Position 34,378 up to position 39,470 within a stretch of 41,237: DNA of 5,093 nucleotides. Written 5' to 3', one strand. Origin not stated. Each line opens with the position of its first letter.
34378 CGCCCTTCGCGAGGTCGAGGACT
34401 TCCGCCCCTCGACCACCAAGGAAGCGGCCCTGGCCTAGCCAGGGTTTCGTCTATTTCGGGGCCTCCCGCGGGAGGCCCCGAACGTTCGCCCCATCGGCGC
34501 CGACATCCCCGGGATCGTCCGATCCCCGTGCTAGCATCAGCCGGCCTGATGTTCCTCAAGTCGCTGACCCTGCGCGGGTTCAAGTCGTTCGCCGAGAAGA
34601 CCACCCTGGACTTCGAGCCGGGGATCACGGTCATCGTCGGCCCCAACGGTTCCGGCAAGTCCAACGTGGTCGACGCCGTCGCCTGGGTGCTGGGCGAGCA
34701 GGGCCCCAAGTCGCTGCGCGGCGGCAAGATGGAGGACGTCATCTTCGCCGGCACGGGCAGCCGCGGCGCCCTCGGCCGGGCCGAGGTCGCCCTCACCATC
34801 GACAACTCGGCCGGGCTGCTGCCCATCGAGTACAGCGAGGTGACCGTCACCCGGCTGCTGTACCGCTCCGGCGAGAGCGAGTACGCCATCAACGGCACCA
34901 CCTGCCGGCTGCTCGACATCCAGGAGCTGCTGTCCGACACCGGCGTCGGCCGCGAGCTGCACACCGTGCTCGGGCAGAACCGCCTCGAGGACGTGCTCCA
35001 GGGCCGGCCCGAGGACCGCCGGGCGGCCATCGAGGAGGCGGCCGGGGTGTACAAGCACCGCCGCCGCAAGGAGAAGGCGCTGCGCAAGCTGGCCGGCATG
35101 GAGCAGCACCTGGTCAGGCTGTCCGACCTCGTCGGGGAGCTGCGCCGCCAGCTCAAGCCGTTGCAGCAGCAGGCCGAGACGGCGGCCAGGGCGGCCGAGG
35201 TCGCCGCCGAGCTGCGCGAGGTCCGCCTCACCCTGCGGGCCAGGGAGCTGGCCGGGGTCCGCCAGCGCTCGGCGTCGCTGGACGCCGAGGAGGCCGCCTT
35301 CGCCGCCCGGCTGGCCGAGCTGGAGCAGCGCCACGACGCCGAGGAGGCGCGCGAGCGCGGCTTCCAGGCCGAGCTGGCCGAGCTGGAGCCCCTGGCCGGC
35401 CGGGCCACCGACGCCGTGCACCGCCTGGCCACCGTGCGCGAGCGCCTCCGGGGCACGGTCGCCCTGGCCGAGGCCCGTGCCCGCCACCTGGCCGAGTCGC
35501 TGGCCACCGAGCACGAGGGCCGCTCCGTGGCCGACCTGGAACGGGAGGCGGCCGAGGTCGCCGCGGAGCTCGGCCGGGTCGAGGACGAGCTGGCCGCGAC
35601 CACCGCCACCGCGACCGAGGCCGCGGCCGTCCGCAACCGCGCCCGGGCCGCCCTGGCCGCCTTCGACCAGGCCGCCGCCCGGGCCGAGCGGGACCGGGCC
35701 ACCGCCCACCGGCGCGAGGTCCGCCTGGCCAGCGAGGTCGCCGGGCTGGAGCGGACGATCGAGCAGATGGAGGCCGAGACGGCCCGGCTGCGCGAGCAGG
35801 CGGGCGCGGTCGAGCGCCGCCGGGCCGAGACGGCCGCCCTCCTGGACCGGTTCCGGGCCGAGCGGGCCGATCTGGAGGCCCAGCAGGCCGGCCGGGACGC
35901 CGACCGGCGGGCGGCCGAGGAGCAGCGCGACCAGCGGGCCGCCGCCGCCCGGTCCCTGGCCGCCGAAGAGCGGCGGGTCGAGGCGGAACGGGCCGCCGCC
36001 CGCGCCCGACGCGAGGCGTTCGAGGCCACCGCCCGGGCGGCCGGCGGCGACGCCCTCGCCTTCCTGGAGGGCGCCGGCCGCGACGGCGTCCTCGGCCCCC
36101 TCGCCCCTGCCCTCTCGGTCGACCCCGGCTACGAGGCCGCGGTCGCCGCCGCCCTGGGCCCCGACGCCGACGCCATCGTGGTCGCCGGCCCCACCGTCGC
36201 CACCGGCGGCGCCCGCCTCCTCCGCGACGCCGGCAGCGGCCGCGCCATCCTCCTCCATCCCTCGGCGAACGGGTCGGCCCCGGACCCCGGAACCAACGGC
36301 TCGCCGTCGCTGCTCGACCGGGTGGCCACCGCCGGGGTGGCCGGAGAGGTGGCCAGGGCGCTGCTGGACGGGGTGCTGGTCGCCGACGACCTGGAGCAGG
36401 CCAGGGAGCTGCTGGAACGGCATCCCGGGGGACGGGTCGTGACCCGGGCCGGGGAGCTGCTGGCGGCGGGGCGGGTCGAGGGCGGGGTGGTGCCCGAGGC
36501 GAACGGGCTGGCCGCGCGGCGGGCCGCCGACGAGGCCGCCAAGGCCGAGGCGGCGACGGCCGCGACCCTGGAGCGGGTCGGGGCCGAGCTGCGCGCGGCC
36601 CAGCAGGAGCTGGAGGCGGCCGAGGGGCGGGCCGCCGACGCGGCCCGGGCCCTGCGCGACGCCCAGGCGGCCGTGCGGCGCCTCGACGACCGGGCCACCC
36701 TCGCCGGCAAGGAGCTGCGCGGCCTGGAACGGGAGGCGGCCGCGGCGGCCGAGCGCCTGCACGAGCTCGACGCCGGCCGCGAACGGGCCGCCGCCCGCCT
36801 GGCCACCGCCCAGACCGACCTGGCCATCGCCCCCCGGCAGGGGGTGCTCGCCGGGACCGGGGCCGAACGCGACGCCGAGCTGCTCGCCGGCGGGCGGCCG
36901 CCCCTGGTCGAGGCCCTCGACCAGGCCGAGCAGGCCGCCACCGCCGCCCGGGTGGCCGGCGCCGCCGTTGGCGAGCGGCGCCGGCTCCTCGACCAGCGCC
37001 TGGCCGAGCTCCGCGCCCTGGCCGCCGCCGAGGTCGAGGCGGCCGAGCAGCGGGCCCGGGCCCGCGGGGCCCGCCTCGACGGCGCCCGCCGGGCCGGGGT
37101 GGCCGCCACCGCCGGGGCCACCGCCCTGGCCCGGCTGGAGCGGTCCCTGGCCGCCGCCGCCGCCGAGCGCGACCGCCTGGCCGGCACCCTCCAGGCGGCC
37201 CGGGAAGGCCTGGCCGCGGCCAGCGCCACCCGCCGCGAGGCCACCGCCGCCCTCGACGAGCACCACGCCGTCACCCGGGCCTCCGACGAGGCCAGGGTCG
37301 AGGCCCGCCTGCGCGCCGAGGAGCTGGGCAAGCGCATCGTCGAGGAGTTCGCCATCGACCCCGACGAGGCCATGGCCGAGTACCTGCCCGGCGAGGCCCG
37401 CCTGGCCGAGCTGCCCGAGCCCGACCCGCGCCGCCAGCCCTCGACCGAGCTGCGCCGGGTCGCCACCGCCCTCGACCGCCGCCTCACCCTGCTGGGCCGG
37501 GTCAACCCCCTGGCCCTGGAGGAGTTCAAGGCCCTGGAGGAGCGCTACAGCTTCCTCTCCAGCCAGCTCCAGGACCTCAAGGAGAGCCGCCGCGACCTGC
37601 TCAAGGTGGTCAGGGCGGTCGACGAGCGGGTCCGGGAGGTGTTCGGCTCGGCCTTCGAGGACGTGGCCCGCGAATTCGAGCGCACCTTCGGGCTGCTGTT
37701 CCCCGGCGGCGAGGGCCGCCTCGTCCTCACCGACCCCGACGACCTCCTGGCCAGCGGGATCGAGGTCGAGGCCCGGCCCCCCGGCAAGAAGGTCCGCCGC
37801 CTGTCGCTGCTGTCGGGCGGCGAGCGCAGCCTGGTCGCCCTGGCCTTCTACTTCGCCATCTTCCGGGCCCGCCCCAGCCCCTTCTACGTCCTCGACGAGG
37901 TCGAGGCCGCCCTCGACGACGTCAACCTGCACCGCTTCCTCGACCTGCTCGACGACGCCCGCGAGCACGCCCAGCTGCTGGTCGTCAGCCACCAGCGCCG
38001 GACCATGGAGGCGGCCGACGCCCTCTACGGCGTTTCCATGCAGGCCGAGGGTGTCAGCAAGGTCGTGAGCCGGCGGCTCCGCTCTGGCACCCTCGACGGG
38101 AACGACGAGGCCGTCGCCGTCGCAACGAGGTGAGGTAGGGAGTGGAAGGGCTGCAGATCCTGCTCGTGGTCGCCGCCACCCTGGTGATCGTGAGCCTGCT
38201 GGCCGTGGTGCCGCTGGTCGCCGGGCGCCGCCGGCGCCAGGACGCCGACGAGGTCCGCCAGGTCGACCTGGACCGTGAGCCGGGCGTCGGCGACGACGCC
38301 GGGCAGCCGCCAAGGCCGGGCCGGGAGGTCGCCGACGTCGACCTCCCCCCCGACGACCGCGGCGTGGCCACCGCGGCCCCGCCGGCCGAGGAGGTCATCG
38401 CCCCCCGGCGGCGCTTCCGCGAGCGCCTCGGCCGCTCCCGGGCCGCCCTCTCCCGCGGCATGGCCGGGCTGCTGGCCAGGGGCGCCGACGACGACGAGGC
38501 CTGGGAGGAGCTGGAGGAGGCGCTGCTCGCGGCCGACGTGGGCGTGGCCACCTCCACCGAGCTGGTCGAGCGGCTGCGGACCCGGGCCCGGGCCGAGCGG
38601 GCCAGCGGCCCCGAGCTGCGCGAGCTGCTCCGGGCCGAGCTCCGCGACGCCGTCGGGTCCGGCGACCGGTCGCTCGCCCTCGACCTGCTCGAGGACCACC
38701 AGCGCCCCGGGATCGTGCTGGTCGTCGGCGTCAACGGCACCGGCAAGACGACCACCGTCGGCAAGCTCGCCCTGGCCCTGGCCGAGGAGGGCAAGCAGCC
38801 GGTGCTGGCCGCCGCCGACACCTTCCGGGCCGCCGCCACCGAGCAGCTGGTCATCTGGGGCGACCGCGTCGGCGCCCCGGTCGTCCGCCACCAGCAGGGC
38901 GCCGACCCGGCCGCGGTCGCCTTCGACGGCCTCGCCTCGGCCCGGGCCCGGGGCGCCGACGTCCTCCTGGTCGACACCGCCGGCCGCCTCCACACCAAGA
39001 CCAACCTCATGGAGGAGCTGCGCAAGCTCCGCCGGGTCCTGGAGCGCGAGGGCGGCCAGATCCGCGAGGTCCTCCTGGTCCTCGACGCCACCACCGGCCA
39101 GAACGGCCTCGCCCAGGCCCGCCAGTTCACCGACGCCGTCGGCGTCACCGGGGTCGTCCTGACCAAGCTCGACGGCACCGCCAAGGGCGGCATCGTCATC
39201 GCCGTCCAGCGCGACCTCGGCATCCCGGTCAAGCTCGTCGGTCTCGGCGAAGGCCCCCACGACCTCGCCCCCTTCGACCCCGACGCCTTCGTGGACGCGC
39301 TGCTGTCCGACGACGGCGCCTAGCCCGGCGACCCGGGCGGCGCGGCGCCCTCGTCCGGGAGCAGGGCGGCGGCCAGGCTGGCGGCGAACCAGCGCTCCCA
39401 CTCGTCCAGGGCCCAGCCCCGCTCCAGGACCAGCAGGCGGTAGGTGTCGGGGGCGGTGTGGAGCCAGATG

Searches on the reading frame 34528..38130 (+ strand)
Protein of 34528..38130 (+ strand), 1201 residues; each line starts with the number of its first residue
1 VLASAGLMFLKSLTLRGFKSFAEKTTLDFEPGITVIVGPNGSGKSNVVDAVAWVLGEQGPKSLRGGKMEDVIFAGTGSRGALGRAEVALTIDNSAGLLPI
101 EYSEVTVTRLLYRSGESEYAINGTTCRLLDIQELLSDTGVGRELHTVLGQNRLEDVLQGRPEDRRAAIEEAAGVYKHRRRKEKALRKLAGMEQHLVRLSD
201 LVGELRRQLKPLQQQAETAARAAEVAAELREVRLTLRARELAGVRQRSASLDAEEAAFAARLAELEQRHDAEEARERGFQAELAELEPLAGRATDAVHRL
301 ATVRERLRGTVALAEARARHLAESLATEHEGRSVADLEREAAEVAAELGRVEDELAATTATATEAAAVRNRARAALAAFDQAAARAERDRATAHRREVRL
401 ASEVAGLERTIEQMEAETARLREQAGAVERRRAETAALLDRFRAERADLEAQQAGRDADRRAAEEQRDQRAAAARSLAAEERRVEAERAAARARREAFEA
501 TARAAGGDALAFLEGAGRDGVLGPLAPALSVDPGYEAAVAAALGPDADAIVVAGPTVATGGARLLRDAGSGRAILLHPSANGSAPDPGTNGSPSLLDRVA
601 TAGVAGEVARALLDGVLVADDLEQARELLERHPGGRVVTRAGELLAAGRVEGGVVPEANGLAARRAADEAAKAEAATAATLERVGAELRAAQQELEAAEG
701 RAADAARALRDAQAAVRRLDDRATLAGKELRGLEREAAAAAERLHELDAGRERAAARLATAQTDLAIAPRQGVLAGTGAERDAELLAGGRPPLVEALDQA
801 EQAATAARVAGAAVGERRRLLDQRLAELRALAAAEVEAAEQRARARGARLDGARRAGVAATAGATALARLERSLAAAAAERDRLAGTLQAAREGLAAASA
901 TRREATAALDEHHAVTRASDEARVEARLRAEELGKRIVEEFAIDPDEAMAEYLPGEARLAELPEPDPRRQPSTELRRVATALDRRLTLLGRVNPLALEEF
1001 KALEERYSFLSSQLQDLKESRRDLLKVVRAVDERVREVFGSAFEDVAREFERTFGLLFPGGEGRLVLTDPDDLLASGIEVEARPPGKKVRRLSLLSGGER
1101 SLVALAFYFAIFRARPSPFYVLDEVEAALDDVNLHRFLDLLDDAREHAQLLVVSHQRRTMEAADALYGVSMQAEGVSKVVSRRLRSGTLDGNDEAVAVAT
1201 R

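Call 57: search_protein_families(library=pfam, proteins=[window:34528-38130:+], max_evalue=0.0001)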
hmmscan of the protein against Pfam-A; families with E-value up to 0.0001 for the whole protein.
window:34528-38130:+ (1201 aa): 6 families
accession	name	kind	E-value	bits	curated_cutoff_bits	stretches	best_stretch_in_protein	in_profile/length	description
PF02463.25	SMC_N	-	2.9e-70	236.6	40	1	9-1177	1-219/220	RecF/RecN/SMC N terminal domain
PF13476.12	AAA_23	-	9.1e-19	69.3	27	1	12-213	1-177/201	AAA domain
PF06470.18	SMC_hinge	-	2.6e-17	63.7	22.5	1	519-628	2-115/116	SMC proteins Flexible Hinge Domain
PF13304.12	AAA_21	-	1.5e-16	61.8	27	2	1048-1156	220-299/304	AAA domain, putative AbiEii toxin, Type IV TA system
PF13175.12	AAA_15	-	3.4e-10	40.5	32.1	1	8-61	1-53/374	AAA ATPase domain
PF13555.12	AAA_29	-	1.3e-06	28.5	27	1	12-55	3-46/61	P-loop containing region of AAA domain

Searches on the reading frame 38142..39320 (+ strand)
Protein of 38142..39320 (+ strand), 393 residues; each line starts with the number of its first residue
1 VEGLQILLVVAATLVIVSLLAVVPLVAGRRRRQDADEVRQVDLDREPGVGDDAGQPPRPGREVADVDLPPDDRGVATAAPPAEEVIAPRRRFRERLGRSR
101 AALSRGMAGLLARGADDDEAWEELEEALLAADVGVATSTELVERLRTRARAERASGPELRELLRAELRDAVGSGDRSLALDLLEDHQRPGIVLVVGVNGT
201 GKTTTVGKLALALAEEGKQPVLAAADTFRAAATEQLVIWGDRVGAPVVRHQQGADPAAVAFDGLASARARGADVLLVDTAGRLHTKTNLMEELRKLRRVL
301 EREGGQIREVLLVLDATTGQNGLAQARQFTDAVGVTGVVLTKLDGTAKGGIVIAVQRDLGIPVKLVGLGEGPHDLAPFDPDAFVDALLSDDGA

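Call 57: search_protein_families(library=pfam, proteins=[window:38142-39320:+], max_evalue=0.0001)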
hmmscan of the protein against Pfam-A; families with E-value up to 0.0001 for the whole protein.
window:38142-39320:+ (393 aa): 6 families
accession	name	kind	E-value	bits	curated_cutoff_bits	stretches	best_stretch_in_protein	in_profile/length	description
PF00448.28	SRP54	-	2.7e-73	246.2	22.7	1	191-388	3-195/196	SRP54-type protein, GTPase domain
PF02881.24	SRP54_N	-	3.2e-12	46.9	22.4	1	104-167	2-75/75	SRP54-type protein, helical bundle domain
PF13604.12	AAA_30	-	5.2e-06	26.8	27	1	190-287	19-104/191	AAA domain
PF13191.12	AAA_16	-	5.9e-06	27.3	32.6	1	180-316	13-140/167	AAA ATPase domain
PF13401.12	AAA_22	-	8.4e-06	26.6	27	1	187-305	3-114/130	AAA domain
PF20720.3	nSTAND3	-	8.8e-05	22.7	27.2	0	179-251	10-83/155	Novel STAND NTPase 3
